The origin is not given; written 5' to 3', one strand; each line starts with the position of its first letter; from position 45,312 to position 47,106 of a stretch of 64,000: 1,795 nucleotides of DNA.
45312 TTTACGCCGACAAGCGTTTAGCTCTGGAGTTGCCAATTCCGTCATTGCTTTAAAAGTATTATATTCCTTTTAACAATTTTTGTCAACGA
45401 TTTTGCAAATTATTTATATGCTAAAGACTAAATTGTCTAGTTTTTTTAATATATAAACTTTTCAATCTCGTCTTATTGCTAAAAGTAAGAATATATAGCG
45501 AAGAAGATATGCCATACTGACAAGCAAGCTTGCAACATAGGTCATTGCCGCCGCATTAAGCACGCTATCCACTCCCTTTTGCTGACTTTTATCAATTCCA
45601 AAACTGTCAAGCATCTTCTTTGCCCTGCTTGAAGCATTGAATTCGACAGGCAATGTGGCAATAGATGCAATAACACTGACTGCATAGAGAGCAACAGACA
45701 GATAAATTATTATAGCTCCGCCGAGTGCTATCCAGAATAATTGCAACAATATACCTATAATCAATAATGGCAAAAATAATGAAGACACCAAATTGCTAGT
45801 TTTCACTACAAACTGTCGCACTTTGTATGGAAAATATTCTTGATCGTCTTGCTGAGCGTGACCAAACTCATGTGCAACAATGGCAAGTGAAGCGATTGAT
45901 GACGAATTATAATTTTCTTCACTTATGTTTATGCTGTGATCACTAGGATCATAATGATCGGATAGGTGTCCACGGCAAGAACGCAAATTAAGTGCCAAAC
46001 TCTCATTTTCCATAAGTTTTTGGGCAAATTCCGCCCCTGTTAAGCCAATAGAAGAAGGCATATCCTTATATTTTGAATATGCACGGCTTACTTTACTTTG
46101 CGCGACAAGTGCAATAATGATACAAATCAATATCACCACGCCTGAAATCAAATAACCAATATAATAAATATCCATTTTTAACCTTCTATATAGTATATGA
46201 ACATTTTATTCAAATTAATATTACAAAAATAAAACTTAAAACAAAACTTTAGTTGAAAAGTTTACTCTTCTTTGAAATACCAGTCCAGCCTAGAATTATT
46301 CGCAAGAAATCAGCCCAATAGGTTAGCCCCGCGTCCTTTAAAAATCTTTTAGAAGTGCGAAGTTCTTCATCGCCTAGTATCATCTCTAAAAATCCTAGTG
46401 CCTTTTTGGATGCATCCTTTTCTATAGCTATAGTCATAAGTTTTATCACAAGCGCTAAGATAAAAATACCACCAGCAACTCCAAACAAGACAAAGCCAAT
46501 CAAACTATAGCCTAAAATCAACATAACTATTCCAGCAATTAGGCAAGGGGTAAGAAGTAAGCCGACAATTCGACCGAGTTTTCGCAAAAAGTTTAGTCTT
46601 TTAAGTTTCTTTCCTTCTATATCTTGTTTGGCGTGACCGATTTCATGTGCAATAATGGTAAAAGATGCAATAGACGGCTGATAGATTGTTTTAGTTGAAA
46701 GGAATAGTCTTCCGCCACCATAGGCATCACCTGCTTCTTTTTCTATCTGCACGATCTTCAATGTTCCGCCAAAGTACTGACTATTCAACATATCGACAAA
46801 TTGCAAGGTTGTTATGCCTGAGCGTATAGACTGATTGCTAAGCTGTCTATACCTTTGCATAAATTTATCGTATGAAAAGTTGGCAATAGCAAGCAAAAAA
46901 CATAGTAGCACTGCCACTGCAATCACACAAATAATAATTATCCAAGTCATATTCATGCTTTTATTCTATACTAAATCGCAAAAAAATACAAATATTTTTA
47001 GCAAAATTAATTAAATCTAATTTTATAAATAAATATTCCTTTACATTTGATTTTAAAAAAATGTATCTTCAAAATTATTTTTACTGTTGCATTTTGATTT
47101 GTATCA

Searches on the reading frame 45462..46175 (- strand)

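Call 6: search_protein_families(library=pfam, proteins=[window:45462-46175:-], max_evalue=0.001)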
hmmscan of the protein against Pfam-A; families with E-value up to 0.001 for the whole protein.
window:45462-46175:- (237 aa): 1 family
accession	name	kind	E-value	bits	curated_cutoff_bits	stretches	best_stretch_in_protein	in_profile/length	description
PF04298.18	Zn_peptidase_2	-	2.2e-66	223.9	27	1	13-230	3-216/218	Putative neutral zinc metallopeptidase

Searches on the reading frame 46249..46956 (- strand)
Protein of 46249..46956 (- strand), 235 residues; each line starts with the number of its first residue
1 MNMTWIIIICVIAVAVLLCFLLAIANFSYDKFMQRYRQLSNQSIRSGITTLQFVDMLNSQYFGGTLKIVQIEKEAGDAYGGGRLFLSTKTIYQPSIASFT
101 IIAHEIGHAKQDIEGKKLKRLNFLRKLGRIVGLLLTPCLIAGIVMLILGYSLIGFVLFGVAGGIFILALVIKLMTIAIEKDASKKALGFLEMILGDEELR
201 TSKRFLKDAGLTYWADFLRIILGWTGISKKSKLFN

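Call 47: search_protein_families(library=pfam, proteins=[window:46249-46956:-], max_evalue=0.00001)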
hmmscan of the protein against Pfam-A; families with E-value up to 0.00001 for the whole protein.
window:46249-46956:- (235 aa): 1 family
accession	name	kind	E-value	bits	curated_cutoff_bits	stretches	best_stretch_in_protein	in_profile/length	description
PF04298.18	Zn_peptidase_2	-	5.8e-24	85.3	27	1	14-221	4-207/218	Putative neutral zinc metallopeptidase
